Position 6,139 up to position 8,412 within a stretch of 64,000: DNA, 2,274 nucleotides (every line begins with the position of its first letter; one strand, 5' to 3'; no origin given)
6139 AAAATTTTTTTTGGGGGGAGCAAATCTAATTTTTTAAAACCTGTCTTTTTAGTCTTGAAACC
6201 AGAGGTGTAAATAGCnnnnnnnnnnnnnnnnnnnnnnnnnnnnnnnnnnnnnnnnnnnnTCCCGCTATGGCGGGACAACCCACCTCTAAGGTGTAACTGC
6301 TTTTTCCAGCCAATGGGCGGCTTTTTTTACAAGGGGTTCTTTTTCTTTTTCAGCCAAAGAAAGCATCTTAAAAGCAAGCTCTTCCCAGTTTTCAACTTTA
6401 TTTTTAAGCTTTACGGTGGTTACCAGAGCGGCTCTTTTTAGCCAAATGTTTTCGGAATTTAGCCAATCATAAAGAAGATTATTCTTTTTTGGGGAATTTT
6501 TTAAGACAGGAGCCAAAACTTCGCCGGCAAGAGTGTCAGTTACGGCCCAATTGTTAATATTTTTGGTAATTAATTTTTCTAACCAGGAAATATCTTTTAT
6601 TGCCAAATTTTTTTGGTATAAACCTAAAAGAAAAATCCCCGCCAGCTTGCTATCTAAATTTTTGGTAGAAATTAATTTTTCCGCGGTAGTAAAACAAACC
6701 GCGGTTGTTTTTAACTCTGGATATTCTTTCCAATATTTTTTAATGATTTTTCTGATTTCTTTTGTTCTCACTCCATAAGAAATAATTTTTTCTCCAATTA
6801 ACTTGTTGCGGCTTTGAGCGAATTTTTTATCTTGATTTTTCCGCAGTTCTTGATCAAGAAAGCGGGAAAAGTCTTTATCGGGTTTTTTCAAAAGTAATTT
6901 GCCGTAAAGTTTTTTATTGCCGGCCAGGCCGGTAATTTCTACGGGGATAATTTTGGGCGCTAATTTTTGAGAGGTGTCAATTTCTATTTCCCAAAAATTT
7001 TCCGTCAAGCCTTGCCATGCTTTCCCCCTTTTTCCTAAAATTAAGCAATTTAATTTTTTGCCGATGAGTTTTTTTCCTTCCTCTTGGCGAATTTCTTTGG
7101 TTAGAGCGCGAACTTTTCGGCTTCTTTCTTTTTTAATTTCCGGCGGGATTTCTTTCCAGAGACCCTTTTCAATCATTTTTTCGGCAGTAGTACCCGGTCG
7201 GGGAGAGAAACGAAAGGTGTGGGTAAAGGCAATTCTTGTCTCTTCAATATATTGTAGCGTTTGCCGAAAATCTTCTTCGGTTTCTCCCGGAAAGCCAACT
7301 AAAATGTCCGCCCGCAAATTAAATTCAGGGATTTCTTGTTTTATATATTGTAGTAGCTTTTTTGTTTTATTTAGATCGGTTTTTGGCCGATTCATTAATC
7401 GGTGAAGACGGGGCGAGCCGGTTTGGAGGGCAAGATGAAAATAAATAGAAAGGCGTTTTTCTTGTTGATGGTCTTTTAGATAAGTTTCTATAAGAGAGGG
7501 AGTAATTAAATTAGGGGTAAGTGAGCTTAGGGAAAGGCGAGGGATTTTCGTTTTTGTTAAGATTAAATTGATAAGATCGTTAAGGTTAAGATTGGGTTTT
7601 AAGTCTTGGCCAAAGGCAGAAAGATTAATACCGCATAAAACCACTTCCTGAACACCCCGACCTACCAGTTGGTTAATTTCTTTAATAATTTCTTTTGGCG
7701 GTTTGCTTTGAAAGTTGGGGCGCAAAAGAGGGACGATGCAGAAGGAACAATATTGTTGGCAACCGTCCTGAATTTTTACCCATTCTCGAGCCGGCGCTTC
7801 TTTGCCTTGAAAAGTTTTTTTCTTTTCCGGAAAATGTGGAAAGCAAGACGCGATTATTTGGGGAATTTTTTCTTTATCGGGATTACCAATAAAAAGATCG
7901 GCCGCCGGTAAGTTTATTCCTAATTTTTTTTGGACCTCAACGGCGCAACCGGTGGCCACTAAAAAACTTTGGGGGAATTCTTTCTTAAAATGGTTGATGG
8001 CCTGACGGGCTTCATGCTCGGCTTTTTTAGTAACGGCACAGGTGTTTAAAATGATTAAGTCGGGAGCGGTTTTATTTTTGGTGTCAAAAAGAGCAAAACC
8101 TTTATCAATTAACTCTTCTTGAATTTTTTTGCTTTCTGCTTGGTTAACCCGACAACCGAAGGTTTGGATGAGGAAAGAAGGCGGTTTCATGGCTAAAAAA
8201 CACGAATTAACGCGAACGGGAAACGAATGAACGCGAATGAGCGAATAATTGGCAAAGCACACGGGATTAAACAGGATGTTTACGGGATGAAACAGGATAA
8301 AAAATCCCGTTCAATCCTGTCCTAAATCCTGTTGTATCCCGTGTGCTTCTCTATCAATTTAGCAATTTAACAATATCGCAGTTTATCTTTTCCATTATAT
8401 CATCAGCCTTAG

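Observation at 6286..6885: MiaB-like radical-SAM methylthiotransferase fused to an AlkD/AlkC-like HEAT-repeat nucleic-acid-binding domain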

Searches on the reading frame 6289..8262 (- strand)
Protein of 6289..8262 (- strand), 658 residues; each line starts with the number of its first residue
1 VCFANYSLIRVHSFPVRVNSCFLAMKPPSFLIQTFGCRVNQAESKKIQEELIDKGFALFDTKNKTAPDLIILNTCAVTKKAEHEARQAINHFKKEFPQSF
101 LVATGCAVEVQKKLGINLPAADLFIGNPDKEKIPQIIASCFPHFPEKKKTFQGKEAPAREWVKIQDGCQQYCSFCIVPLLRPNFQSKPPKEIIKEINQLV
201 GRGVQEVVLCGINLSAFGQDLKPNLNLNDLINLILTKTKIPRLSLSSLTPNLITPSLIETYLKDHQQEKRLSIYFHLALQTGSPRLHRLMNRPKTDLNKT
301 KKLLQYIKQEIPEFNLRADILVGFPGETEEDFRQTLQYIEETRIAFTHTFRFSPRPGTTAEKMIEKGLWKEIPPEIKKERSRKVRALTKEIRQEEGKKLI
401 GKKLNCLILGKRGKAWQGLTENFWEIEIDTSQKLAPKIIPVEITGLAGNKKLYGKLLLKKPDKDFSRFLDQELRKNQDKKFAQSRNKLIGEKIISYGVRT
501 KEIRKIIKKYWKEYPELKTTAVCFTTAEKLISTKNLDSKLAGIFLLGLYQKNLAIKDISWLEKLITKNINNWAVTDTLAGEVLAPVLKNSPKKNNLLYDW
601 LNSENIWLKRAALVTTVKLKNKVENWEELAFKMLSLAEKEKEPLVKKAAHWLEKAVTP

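Call 3: search_protein_families(library=pfam, proteins=[window:6289-8262:-], max_evalue=1)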
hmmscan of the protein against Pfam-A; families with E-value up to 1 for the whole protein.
window:6289-8262:- (658 aa): 6 families
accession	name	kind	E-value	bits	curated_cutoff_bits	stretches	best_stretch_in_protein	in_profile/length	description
PF08713.17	DNA_alkylation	-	3.9e-31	108.8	21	1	470-652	2-178/213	DNA alkylation repair enzyme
PF00919.26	UPF0004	-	1.5e-20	73.4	27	1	30-126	2-98/98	Uncharacterized protein family UPF0004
PF04055.27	Radical_SAM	-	1.1e-18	68.4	29.5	1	163-339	2-166/166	Radical SAM superfamily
PF16563.10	P66_CC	-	0.024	14.8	26.4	1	377-405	3-31/44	Coiled-coil and interaction region of P66A and P66B with MBD2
PF17776.6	NLRC4_HD2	-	0.064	14.2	33.1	0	520-572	36-81/121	NLRC4 helical domain HD2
PF00874.25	PRD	-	0.21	12.3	23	1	83-123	40-80/90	PRD domain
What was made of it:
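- On MiaB/RimO-family radical-SAM methylthiotransferase (MtaB subgroup): PF00919, E=1.5e-20 (call 3). PF04055, E=1.1e-18 (call 3).
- Checked: Pfam finds UPF0004 (E=1.5e-20), Radical_SAM (E=1.1e-18) and PF08713 DNA_alkylation (E=3.9e-31, 108.8 bits against a cut-off of 21, profile positions 2-178 of 213) in the one protein (call 3).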

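Call 4: search_protein_families(library=ncbifam, proteins=[window:6289-8262:-], max_evalue=1)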
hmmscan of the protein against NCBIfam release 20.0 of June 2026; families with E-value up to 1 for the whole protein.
window:6289-8262:- (658 aa): 28 families (the best 25 are shown)
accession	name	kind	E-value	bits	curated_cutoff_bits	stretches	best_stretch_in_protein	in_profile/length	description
TIGR00089.1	TIGR00089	subfamily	2.9e-100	336.1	251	1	30-449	2-425/429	MiaB/RimO family radical SAM methylthiotransferase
TIGR01579.1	MiaB-like-C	equivalog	2.1e-98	330.3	357.05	1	32-443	1-416/416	tRNA (N(6)-L-threonylcarbamoyladenosine(37)-C(2))-methylthiotransferase MtaB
TIGR01574.1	miaB-methiolase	equivalog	3.2e-73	247.2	355.3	1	30-456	2-436/437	tRNA (N6-isopentenyl adenosine(37)-C2)-methylthiotransferase MiaB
TIGR01125.1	TIGR01125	equivalog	6.1e-67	226.5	356.95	1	32-414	4-383/432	30S ribosomal protein S12 methylthiotransferase RimO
TIGR01578.1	MiaB-like-B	hypoth_equivalog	8e-58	196.2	314.7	1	32-445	4-410/421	tRNA (N(6)-L-threonylcarbamoyladenosine(37)-C(2))-methylthiotransferase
NF010916.0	PRK14336.1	equivalog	9.2e-52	176.2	606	1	28-445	2-402/418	tRNA (N6-isopentenyl adenosine(37)-C2)-methylthiotransferase MiaB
TIGR04014.1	B12_SAM_MJ_0865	equivalog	1.4e-12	47.1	360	1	158-360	159-354/434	methyl-coenzyme M reductase glutamine C-methyltransferase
TIGR04013.1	B12_SAM_MJ_1487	hypoth_equivalog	4.8e-12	45.4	251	1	158-377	150-370/382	TIGR04013 family B12-binding domain/radical SAM domain-containing protein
TIGR04479.1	bcpD_PhpK_rSAM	subfamily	2.9e-08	32.5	600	2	277-344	347-411/504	PhpK family radical SAM P-methyltransferase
NF038361.1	rSAM_Sden_1168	equivalog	5.1e-08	31.9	575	1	166-350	289-459/560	Sden_1168 family B12-binding radical SAM P-methyltransferase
TIGR00510.1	lipA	equivalog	4.1e-07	29.6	310.25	1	162-344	67-236/302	lipoyl synthase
NF033712.0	B12_rSAM_KedN5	subfamily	6e-07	28.1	700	1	167-334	203-362/624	KedN5 family methylcobalamin-dependent radical SAM C-methyltransferase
TIGR03904.1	SAM_YgiQ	equivalog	5.3e-06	25.2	462.35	1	270-391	433-556/558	YgiQ family radical SAM protein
TIGR01212.1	TIGR01212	equivalog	0.00014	21.1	180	1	222-371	91-234/302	tRNA modification radical SAM protein MnmL/YtqA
TIGR03960.1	rSAM_fuse_unch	hypoth_equivalog_domain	0.00014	20.6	462.3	1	159-340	253-422/605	TIGR03960 family B12-binding radical SAM protein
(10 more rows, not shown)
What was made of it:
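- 6895..7056 (-): TRAM-like five-strand beta barrel (aa 379-432). The MtaB model TIGR01579 aligns through it (call 4).
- On MiaB/RimO-family radical-SAM methylthiotransferase (MtaB subgroup): The MtaB equivalog TIGR01579 is the best equivalog but falls just short (330 against 357) (call 4).
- Checked: NCBIfam places the N-terminal 430 aa in the MiaB/RimO family (TIGR00089, 336 bits, cut-off 251), and the best equivalog is MtaB (330 bits, just under its 357 cut-off) (call 4).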

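Call 7: find_homologous_proteins(query=window:6289-8190:-)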
Query window:6289-8190:- (634 aa): 1464 proteins with E <= 0.001 among 8000 candidates; the best 120 are listed.
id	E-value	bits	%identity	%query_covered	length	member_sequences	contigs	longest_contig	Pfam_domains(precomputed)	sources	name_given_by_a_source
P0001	0.0e+0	1311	92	100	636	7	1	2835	PF04055.28,PF08713.18,PF00919.27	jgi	-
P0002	1.4e-254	865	88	68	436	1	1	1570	PF04055.28,PF00919.27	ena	-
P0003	3.4e-244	830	86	68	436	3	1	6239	PF04055.28,PF00919.27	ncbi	-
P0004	8.4e-244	829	86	68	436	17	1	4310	PF04055.28,PF00919.27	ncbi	-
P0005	3.4e-232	791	80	68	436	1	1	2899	PF04055.28,PF00919.27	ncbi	-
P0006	3.6e-225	767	77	69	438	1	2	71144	PF04055.28,PF00919.27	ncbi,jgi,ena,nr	ncbi:MiaB/RimO family radical SAM methylthiotransferase [Candidatus Shapirobacteria bacterium]|nr:Mi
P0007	3.7e-184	632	85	53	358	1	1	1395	PF04055.28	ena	-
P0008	1.0e-153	531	59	67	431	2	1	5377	PF04055.28,PF00919.27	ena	-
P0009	2.4e-153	530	60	67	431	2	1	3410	PF04055.28,PF00919.27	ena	-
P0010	1.1e-152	528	58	67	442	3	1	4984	PF04055.28,PF00919.27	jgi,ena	-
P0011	1.3e-151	525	58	68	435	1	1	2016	PF04055.28,PF00919.27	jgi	-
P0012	3.4e-149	516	58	68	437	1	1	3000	PF04055.28,PF00919.27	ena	-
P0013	1.7e-148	514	60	63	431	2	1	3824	PF04055.28,PF00919.27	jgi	-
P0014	2.9e-147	510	58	67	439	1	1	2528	PF04055.28,PF00919.27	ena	-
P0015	4.1e-147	510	56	68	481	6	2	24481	PF04055.28,PF00919.27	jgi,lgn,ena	-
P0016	4.0e-139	483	53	68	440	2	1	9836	PF04055.28,PF00919.27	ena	-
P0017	1.4e-130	455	59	58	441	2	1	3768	PF04055.28,PF00919.27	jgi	-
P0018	6.1e-123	430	58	58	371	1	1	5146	PF04055.28,PF00919.27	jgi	-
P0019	5.1e-121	423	47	68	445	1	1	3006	PF04055.28,PF00919.27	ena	-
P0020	3.0e-119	418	49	68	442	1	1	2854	PF04055.28,PF00919.27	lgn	-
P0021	6.8e-119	416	49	68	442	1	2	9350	PF04055.28,PF00919.27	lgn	-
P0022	2.0e-116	408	48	68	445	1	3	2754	PF04055.28,PF00919.27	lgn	-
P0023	7.7e-115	403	47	69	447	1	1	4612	PF04055.28,PF00919.27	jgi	-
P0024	2.8e-113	398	47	68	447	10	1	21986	PF04055.28,PF00919.27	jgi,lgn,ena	-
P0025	1.1e-112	396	46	68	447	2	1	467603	PF04055.28,PF00919.27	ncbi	-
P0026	7.7e-112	393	47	64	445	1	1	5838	PF04055.28,PF00919.27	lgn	-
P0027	1.6e-111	392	45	68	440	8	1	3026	PF04055.28,PF00919.27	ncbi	-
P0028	4.2e-110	387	47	65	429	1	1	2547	PF04055.28,PF00919.27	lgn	-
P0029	2.8e-109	385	45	68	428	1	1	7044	PF04055.28,PF00919.27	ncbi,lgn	-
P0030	3.8e-108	381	44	68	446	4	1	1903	PF04055.28,PF00919.27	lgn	-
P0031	6.4e-108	380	45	66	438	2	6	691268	PF04055.28,PF00919.27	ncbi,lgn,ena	-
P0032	1.2e-107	379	43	69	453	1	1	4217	PF04055.28,PF00919.27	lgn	-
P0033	8.5e-107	376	45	69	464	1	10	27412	PF04055.28,PF00919.27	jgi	jgi:threonylcarbamoyladenosine tRNA methylthiotransferase MtaB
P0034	3.4e-104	368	44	67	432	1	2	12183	PF04055.28,PF00919.27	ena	-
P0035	3.3e-101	358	44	68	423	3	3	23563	PF04055.28,PF00919.27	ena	-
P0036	3.1e-99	351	43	66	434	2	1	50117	PF04055.28,PF00919.27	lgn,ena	-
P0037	2.7e-98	348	41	68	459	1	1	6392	PF04055.28,PF00919.27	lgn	-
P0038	4.3e-96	341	43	67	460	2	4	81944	PF04055.28,PF00919.27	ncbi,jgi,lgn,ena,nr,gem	ncbi:MAG: Threonylcarbamoyladenosine tRNA methylthiotransferase MtaB [Microgenomates group bacterium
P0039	3.2e-92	328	42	67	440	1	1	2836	PF04055.28,PF00919.27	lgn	-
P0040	3.3e-92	328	43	67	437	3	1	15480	PF04055.28,PF00919.27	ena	-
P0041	3.7e-91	325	44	63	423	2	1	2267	PF04055.28,PF00919.27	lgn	-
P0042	1.3e-89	320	42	63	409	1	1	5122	PF04055.28,PF00919.27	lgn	-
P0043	2.4e-79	286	38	65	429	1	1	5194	PF04055.28,PF00919.27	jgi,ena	-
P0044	1.0e-77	280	39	66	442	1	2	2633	PF04055.28,PF00919.27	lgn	-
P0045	1.2e-76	277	37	65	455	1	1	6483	PF04055.28,PF00919.27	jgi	jgi:threonylcarbamoyladenosine tRNA methylthiotransferase MtaB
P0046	2.4e-75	273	38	65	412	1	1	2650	PF04055.28,PF00919.27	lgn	-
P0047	3.8e-75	272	38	66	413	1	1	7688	PF04055.28,PF00919.27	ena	-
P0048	5.2e-74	268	38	66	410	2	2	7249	PF04055.28,PF00919.27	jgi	-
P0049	1.3e-73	267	40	57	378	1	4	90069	PF04055.28,PF00919.27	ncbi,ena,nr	ncbi:MiaB/RimO family radical SAM methylthiotransferase [Candidatus Microgenomates bacterium]|nr:Mia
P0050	7.6e-73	264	39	57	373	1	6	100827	PF04055.28,PF00919.27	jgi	-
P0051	4.8e-72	262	39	58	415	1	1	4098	PF04055.28,PF00919.27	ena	-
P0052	9.6e-72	261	37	65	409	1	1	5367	PF04055.28,PF00919.27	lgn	-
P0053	1.1e-70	257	37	65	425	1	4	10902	PF04055.28,PF00919.27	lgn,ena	-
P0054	1.8e-70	256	37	66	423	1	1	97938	PF04055.28,PF00919.27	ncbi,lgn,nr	ncbi:tRNA (N(6)-L-threonylcarbamoyladenosine(37)-C(2))-methylthiotransferase MtaB [Patescibacteria g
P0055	1.6e-69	253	37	67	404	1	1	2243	PF04055.28,PF00919.27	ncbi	-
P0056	2.1e-69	253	39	63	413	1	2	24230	PF04055.28,PF00919.27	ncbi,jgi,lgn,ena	-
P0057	4.8e-69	252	36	68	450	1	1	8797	PF04055.28,PF00919.27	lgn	-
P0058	6.4e-69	251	34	63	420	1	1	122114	PF04055.28,PF00919.27,PF01938.27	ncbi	-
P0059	8.5e-69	251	33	66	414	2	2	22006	PF04055.28,PF00919.27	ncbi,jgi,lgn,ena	-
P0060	2.7e-68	249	33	68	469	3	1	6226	PF04055.28,PF00919.27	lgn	-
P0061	4.2e-68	249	40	57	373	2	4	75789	PF04055.28,PF00919.27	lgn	-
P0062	3.0e-67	246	38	65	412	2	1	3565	PF04055.28,PF00919.27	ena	-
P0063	4.2e-67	245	36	63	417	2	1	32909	PF04055.28,PF00919.27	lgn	-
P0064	1.0e-66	244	33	67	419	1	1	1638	PF04055.28,PF00919.27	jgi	jgi:threonylcarbamoyladenosine tRNA methylthiotransferase MtaB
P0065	1.5e-66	244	34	66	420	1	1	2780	PF04055.28,PF00919.27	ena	-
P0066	1.6e-66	243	35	66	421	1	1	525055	PF04055.28,PF00919.27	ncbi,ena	-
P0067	2.3e-66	243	38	65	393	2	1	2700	PF04055.28,PF00919.27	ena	-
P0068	2.4e-66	243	35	68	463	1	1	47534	PF04055.28,PF00919.27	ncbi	-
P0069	5.7e-66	242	34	67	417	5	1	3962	PF04055.28,PF00919.27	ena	-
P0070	6.8e-66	241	36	67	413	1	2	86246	PF04055.28,PF00919.27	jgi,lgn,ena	-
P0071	7.6e-66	241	35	69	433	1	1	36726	PF04055.28,PF00919.27,PF01938.27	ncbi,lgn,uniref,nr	ncbi:tRNA (N(6)-L-threonylcarbamoyladenosine(37)-C(2))-methylthiotransferase MtaB [Candidatus Oleimm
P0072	1.1e-65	241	34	66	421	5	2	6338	PF04055.28,PF00919.27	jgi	-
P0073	1.2e-65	240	34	66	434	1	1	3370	PF04055.28,PF00919.27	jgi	jgi:threonylcarbamoyladenosine tRNA methylthiotransferase MtaB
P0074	2.9e-65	239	34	65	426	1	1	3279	PF04055.28,PF00919.27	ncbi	ncbi:MAG: tRNA (N(6)-L-threonylcarbamoyladenosine(37)-C(2))-methylthiotransferase MtaB [Candidatus C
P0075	5.3e-65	238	34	63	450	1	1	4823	PF04055.28,PF00919.27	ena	-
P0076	7.1e-65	238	38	57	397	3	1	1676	PF04055.28,PF00919.27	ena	-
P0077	7.8e-65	238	38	67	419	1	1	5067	PF04055.28,PF00919.27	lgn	-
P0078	1.2e-64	237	33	66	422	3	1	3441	PF04055.28,PF00919.27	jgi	-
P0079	1.9e-64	237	33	63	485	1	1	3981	PF04055.28,PF00919.27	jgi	jgi:threonylcarbamoyladenosine tRNA methylthiotransferase MtaB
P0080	2.5e-64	236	32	65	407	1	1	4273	PF04055.28,PF00919.27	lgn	-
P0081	2.6e-64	236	35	57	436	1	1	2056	PF04055.28,PF00919.27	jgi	jgi:threonylcarbamoyladenosine tRNA methylthiotransferase MtaB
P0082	3.2e-64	236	35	68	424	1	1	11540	PF04055.28,PF00919.27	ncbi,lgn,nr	ncbi:MAG: tRNA (N(6)-L-threonylcarbamoyladenosine(37)-C(2))-methylthiotransferase MtaB [Actinobacter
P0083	3.8e-64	236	35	67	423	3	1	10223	PF04055.28,PF00919.27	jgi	-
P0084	3.9e-64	236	37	65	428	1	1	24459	PF04055.28,PF00919.27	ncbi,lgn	-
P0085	4.9e-64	235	34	66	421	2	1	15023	PF04055.28,PF00919.27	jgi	-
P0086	5.1e-64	235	34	62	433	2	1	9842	PF04055.28,PF00919.27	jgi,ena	-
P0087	5.5e-64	235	32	65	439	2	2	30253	PF04055.28,PF00919.27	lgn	-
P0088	6.7e-64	235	33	65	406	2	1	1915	PF04055.28,PF00919.27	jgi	jgi:threonylcarbamoyladenosine tRNA methylthiotransferase MtaB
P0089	6.7e-64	235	33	65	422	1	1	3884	PF04055.28,PF00919.27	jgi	-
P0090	8.7e-64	234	35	67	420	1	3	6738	PF04055.28,PF00919.27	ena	-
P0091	8.8e-64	234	32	65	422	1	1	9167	PF04055.28,PF00919.27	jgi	jgi:threonylcarbamoyladenosine tRNA methylthiotransferase MtaB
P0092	1.5e-63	234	38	68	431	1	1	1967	PF04055.28,PF00919.27,PF01938.27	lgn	-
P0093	1.8e-63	233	34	63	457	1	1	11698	PF04055.28,PF00919.27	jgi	jgi:threonylcarbamoyladenosine tRNA methylthiotransferase MtaB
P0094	2.3e-63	233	35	67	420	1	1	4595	PF04055.28,PF00919.27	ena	-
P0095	3.6e-63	232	36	69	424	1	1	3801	PF04055.28,PF00919.27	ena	-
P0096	3.6e-63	232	34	67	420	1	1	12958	PF04055.28,PF00919.27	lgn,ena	-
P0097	4.1e-63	232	35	67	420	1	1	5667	PF04055.28,PF00919.27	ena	-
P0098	4.3e-63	232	36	69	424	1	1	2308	PF04055.28,PF00919.27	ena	-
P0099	4.8e-63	232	34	65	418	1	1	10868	PF04055.28,PF00919.27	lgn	-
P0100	5.1e-63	232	35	67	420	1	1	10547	PF04055.28,PF00919.27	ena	-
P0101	5.3e-63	232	36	69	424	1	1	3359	PF04055.28,PF00919.27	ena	-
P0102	5.3e-63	232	33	68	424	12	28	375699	PF04055.28,PF00919.27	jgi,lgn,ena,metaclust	jgi:threonylcarbamoyladenosine tRNA methylthiotransferase MtaB|metaclust:\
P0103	6.3e-63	232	34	67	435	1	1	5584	PF04055.28,PF00919.27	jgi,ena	-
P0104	6.5e-63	232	36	69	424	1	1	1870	PF04055.28,PF00919.27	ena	-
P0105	7.4e-63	231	36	69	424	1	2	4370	PF04055.28,PF00919.27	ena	-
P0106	7.4e-63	231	34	67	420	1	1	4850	PF04055.28,PF00919.27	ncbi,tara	tara:strand:+ start:1196 stop:2458 length:1263 start_codon:yes stop_codon:yes gene_type:complete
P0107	7.5e-63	231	35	67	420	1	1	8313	PF04055.28,PF00919.27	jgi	-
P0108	7.7e-63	231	34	67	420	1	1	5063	PF04055.28,PF00919.27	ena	-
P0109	7.8e-63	231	34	67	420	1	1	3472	PF04055.28,PF00919.27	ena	-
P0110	8.9e-63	231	34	72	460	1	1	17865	PF04055.28,PF00919.27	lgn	-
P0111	1.0e-62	231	34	67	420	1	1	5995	PF04055.28,PF00919.27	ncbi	-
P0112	1.1e-62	231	34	67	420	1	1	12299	PF04055.28,PF00919.27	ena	-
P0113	1.1e-62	231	33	66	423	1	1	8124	PF04055.28,PF00919.27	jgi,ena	-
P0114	1.1e-62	231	36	69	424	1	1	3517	PF04055.28,PF00919.27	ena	-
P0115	1.3e-62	231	34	67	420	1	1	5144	PF04055.28,PF00919.27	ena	-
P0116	1.5e-62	230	34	67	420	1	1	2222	PF04055.28,PF00919.27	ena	-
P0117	1.7e-62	230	35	69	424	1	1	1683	PF04055.28,PF00919.27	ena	-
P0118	1.7e-62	230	33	67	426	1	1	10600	PF04055.28,PF00919.27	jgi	-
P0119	1.8e-62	230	36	69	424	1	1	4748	PF04055.28,PF00919.27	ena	-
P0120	2.0e-62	230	36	69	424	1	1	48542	PF04055.28,PF00919.27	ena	-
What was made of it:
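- Closest known: MtaB. Different: It carries a 200-aa C-terminal extension that is not seen in any other listed relative (call 7).
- The next relatives (77-88% identity) are 436-438-aa enzymes without the tail (call 7).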

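Call 9: find_encoding_contigs(protein=P0006, flank=5000, max_places=3)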
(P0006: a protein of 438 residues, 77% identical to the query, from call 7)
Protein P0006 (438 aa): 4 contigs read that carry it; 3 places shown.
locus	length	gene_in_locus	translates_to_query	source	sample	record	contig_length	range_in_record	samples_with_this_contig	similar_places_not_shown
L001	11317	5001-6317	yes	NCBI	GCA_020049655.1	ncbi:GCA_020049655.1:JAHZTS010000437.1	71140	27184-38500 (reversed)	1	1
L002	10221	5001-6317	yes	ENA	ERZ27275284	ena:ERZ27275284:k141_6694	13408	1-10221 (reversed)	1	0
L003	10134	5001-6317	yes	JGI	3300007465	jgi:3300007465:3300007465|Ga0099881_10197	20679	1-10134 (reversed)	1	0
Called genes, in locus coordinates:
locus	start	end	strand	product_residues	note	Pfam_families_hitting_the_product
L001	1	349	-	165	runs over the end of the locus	-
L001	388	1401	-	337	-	PF03462:PCRF, PF00472:RF-1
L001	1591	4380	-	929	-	PF07517:SecA_DEAD, PF01043:SecA_PP_bind, PF21090:P-loop_SecA, PF07516:SecA_SW, PF02810:SEC-C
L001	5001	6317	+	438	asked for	PF00919:UPF0004, PF04055:Radical_SAM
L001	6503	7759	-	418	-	PF02403:Seryl_tRNA_N, PF00587:tRNA-synt_2b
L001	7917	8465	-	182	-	PF01966:HD (weak)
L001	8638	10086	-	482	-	PF01336:tRNA_anti-codon, PF00152:tRNA-synt_2, PF01409:tRNA-synt_2d (faint)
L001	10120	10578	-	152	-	PF03449:GreA_GreB_N, PF01272:GreA_GreB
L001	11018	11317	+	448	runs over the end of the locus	PF00481:PP2C, PF13672:PP2C_2 (weak), PF07228:SpoIIE (weak)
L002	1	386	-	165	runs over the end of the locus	-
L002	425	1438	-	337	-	PF03462:PCRF, PF00472:RF-1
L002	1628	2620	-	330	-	PF21090:P-loop_SecA, PF07516:SecA_SW, PF02810:SEC-C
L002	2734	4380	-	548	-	PF07517:SecA_DEAD, PF01043:SecA_PP_bind, PF21090:P-loop_SecA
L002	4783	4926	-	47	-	-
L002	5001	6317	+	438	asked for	PF00919:UPF0004, PF04055:Radical_SAM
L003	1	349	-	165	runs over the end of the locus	-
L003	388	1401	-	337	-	PF03462:PCRF, PF00472:RF-1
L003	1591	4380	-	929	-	PF07517:SecA_DEAD, PF01043:SecA_PP_bind, PF21090:P-loop_SecA, PF07516:SecA_SW, PF02810:SEC-C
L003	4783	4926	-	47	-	-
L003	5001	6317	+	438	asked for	PF00919:UPF0004, PF04055:Radical_SAM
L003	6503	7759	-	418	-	PF02403:Seryl_tRNA_N, PF00587:tRNA-synt_2b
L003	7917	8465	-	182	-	PF01966:HD (weak)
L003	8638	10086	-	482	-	PF01336:tRNA_anti-codon, PF00152:tRNA-synt_2, PF01409:tRNA-synt_2d (faint)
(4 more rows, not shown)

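Call 10: find_encoding_contigs(protein=P0003, flank=5000, max_places=3)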
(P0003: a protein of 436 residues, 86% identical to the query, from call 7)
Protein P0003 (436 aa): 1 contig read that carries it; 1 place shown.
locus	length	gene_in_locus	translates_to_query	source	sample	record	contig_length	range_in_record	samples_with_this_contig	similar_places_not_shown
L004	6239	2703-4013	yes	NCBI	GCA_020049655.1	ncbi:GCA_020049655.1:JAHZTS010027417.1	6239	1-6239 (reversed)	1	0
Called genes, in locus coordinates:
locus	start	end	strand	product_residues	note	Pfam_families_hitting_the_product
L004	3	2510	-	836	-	?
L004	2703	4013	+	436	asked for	PF00919:UPF0004, PF04055:Radical_SAM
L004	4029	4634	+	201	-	PF08713:DNA_alkylation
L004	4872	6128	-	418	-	PF02403:Seryl_tRNA_N, PF00587:tRNA-synt_2b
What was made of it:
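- L004 has mtaB (436 aa) followed, after a 15-nt spacer, by a 201-aa PF08713 gene (call 10). The window's gene order matches that of its relatives (calls 9, 10).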

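Call 11: find_encoding_contigs(protein=P0001, flank=5000, max_places=5)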
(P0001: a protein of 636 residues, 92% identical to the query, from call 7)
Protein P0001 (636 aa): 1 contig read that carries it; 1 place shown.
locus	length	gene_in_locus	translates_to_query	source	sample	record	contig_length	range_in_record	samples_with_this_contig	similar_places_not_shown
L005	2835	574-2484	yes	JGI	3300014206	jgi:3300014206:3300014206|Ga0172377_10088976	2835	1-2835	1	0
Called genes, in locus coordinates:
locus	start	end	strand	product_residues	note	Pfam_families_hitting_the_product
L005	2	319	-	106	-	?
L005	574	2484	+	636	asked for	PF00919:UPF0004, PF04055:Radical_SAM, PF08713:DNA_alkylation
